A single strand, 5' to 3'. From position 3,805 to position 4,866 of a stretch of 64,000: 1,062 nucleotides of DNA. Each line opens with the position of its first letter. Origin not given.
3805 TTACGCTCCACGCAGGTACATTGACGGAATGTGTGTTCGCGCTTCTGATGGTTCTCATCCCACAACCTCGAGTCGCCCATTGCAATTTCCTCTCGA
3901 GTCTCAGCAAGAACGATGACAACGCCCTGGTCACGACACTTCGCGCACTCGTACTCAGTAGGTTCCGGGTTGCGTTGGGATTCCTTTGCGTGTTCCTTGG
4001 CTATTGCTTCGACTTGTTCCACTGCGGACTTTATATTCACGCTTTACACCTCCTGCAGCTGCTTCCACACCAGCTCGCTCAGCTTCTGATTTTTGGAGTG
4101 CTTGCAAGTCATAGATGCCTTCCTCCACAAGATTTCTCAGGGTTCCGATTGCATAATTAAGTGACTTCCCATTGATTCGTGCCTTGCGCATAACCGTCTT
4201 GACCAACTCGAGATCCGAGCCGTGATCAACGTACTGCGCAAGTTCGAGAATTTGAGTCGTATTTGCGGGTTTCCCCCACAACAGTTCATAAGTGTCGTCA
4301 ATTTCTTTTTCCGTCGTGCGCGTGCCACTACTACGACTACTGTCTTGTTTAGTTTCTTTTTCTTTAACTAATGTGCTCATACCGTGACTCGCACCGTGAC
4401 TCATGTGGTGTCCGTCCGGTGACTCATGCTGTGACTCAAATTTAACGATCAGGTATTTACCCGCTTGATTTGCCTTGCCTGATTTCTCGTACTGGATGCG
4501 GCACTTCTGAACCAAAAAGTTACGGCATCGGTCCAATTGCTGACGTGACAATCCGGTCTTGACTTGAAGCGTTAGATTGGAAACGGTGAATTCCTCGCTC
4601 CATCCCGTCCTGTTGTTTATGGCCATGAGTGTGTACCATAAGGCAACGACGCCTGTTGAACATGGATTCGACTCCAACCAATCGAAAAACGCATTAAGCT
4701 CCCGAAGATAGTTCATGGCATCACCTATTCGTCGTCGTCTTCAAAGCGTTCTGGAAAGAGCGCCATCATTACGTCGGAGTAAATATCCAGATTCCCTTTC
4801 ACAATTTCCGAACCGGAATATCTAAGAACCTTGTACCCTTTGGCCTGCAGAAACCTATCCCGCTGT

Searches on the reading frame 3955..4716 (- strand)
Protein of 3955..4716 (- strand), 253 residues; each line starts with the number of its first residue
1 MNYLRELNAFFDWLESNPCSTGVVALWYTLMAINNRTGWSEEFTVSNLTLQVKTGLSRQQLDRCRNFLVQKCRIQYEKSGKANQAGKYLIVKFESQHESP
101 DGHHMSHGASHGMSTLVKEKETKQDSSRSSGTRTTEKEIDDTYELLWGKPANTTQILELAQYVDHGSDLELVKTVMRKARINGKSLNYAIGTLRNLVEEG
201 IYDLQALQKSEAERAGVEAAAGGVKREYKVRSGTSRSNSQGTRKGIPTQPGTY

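Call 73: find_encoding_contigs(protein=window:3955-4716:-, flank=10000, max_places=2)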
Protein window:3955-4716:- (253 aa): 2 contigs read that carry it; 1 place shown.
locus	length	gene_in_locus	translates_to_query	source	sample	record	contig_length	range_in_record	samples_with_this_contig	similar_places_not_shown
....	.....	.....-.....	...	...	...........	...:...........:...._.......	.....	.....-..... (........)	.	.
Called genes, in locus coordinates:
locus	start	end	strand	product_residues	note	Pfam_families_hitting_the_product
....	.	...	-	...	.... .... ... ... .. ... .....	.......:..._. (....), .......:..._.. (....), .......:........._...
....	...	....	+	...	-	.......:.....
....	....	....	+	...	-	-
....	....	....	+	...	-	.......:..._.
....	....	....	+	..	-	-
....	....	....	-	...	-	-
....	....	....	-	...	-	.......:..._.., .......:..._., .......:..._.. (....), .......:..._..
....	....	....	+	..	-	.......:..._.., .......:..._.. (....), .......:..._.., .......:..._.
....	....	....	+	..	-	-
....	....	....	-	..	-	-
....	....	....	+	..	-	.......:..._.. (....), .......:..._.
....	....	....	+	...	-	-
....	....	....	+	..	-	-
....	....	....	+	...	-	-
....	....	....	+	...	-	-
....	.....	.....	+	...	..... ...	-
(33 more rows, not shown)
